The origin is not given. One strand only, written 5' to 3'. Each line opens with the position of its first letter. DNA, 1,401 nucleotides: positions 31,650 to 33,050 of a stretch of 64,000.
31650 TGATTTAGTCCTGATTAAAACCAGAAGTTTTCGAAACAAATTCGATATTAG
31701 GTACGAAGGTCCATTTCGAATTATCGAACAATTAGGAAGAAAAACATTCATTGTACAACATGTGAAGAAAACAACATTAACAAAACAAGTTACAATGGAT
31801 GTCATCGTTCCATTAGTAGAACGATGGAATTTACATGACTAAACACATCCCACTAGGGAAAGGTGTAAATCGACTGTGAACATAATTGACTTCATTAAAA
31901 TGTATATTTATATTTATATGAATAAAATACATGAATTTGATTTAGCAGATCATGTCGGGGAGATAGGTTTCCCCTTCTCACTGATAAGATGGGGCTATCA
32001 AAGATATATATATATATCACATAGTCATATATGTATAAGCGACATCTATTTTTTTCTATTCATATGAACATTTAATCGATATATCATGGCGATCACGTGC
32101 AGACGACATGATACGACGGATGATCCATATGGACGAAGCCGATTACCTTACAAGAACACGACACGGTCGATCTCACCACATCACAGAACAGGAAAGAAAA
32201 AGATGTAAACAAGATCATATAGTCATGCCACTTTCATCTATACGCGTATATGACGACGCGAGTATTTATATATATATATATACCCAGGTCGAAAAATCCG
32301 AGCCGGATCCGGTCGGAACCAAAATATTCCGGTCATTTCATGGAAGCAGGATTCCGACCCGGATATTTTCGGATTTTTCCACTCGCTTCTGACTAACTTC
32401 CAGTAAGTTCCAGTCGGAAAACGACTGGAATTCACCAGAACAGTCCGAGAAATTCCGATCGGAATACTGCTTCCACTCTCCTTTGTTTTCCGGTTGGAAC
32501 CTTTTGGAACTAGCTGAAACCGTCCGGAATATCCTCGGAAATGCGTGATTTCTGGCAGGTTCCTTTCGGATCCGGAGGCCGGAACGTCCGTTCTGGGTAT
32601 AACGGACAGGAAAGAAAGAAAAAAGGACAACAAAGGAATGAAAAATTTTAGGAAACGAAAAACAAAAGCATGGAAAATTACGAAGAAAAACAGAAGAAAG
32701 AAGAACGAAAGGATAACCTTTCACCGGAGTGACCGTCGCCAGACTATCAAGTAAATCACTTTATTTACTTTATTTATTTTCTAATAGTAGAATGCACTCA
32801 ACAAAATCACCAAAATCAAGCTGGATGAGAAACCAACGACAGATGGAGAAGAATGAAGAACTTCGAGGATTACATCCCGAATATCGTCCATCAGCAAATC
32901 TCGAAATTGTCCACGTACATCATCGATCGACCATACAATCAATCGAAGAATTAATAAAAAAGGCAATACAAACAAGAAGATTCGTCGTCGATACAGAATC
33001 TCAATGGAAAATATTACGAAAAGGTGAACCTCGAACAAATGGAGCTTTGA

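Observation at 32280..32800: GC-rich island dense in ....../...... motifs between pol and ORF3, followed by a splice-acceptor-like site at the ORF3 ATG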

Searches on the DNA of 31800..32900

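Call 28: search_rna_families(source=window, start=31800, end=32900, threshold=evalue, max_evalue=1)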
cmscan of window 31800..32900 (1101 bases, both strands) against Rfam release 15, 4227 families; matches with E-value up to 1: 2.
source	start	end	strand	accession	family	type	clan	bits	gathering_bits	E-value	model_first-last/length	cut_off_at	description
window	32342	32474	-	RF04134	MIR7504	Gene; miRNA;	-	22.3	83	0.43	1-124/124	no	MIR7504 microRNA precursor family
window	32387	32458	-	RF03402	mir-957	Gene; miRNA;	-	22.2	66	0.061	1-77/77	no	mir-957 microRNA precursor family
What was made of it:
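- On Known RNA family (Rfam): The best hits reach 22 bits against thresholds of 66 and 83 bits (call 28).
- Weak sub-threshold Rfam hairpin hits to mir-957 (E 0.061) and MIR7504 (E 0.43) at 32342-32474 (call 28).
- Tried and rejected: An Rfam scan of 31800-32900 gave only sub-threshold miRNA-precursor-like hairpin hits (call 28).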

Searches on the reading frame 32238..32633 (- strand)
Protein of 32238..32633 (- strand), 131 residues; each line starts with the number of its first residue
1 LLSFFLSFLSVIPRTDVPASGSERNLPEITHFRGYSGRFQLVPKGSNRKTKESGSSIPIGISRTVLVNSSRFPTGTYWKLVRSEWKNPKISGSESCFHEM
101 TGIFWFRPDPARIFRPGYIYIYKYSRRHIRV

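Call 7: search_protein_families(library=pfam, proteins=[window:32238-32633:-], max_evalue=0.01)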
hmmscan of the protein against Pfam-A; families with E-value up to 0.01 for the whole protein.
window:32238-32633:- (131 aa): 0 families

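Call 33: search_protein_representatives(protein=window:32238-32633:-)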
Query: 131 residues. Proteins with E-value up to 0.001 (for the whole library): 17; up to 1e-10: 1; up to 1e-30: 0. The best 17 are listed.
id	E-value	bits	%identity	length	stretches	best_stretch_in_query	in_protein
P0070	2.8e-12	63.4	27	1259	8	75-122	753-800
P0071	2.5e-09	53.8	79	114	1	33-71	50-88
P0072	9.6e-09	51.9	43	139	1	10-124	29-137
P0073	2.0e-06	44.4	47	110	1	45-122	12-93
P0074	2.4e-06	44.2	44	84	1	51-116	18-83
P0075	7.4e-06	42.6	42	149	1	8-119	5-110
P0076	1.0e-05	42.1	35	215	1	9-121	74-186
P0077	1.1e-05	42.0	77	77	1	32-62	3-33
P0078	2.0e-05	41.2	44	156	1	13-120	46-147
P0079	2.4e-05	40.9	45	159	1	10-117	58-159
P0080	7.8e-05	39.3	42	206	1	6-118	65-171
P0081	1.0e-04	38.9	47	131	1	45-119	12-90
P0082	1.5e-04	38.4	47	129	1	45-118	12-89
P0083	2.6e-04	37.5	43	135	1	47-122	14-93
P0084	5.6e-04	36.5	47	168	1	45-118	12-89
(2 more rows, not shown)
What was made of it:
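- The translated island ORF hit 17 representative 'proteins' (call 33).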

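Call 38: find_homologous_proteins(query=A3, max_evalue=0.01)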
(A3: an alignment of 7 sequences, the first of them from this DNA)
Query A3 (7 sequences) (106 aa, profile of the alignment): 151 proteins with E <= 0.01 among 3406 candidates; the best 120 are listed.
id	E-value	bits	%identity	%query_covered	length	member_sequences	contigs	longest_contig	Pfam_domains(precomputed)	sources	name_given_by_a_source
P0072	1.9e-35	139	40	99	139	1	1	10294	-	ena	-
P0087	3.3e-35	139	41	100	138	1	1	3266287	-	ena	-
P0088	3.6e-35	138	41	100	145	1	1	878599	-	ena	-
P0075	4.2e-35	138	40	99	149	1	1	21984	-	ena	-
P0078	4.3e-35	138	40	99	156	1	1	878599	-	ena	-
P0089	4.4e-35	138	40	100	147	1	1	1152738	-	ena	-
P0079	4.8e-35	138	40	100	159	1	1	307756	-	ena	-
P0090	5.1e-35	138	40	99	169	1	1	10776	-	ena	-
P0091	6.9e-35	138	41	100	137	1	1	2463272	-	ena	-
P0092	7.2e-35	137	40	99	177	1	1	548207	-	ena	-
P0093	3.2e-34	135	43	100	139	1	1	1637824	-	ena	-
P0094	6.0e-34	134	39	100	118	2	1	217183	-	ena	-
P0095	1.4e-33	133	39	99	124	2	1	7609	-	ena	-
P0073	6.8e-30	121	45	69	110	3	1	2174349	-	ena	-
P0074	2.0e-29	120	45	60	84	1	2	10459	-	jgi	jgi:hypothetical protein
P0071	2.3e-14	72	84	35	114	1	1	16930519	-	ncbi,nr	ncbi:hypothetical protein I4U23_027269 [Adineta vaga]|nr:hypothetical protein I4U23_027269 [Adineta 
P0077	4.0e-8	52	83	27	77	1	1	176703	-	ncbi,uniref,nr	ncbi:unnamed protein product [Adineta ricciae]|uniref:Uncharacterized protein n=1 Tax=Adineta riccia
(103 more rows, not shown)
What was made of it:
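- A profile built from them hit 151 (call 38).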

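Call 39: find_encoding_contigs(protein=P0071, flank=10000, max_places=3)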
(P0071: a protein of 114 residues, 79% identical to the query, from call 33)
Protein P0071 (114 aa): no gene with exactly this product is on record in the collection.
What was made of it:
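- Tried and rejected: The A. vaga protein P0071 could not be traced to DNA (call 39).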

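Call 40: find_encoding_contigs(protein=P0077, flank=10000, max_places=3)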
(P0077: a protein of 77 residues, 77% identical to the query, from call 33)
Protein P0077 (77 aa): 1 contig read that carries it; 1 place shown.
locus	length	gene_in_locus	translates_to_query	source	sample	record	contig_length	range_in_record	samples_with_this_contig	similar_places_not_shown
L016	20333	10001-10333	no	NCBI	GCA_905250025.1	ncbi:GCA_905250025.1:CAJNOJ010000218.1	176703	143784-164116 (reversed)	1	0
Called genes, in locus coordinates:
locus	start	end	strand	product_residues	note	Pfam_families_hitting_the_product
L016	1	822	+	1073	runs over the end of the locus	PF00690:Cation_ATPase_N, PF00122:E1-E2_ATPase, PF13246:Cation_ATPase, PF00702:Hydrolase, PF00689:Cation_ATPase_C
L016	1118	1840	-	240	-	PF11790:Glyco_hydro_cc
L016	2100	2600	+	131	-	PF00314:Thaumatin (faint)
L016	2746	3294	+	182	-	-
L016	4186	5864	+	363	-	-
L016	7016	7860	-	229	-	PF01965:DJ-1_PfpI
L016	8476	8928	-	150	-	PF02567:PhzC-PhzF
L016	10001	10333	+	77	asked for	-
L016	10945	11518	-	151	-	PF00411:Ribosomal_S11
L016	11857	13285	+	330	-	PF04506:Rft-1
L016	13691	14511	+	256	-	PF03798:TRAM_LAG1_CLN8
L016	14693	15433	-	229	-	-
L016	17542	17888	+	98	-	-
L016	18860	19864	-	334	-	PF00001:7tm_1 (weak)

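Call 41: find_encoding_contigs(protein=P0087, flank=10000, max_places=3)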
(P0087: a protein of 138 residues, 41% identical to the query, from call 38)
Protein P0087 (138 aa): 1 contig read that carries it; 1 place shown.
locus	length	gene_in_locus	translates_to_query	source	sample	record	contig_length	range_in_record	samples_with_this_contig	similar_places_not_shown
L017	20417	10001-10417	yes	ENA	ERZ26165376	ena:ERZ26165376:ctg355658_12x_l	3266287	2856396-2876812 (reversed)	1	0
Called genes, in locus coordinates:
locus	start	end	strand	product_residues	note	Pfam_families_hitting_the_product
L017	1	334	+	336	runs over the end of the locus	-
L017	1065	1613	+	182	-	PF00012:HSP70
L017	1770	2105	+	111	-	PF00012:HSP70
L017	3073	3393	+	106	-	PF00012:HSP70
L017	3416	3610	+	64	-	-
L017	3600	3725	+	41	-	-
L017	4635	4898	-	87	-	PF11698:V-ATPase_H_C (weak)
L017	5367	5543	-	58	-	PF03224:V-ATPase_H_N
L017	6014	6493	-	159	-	PF03224:V-ATPase_H_N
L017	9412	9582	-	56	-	-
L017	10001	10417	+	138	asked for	-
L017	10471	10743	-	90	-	-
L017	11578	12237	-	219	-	-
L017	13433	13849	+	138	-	PF01607:CBM_14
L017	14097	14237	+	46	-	PF01607:CBM_14 (weak)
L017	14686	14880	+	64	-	-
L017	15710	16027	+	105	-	PF01607:CBM_14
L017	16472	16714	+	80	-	-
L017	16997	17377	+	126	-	-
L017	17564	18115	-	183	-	-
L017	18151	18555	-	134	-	-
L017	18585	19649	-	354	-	PF00097:zf-C3HC4, PF13923:zf-C3HC4_2, PF15227:zf-C3HC4_4 (weak), PF16207:RAWUL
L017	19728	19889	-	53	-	-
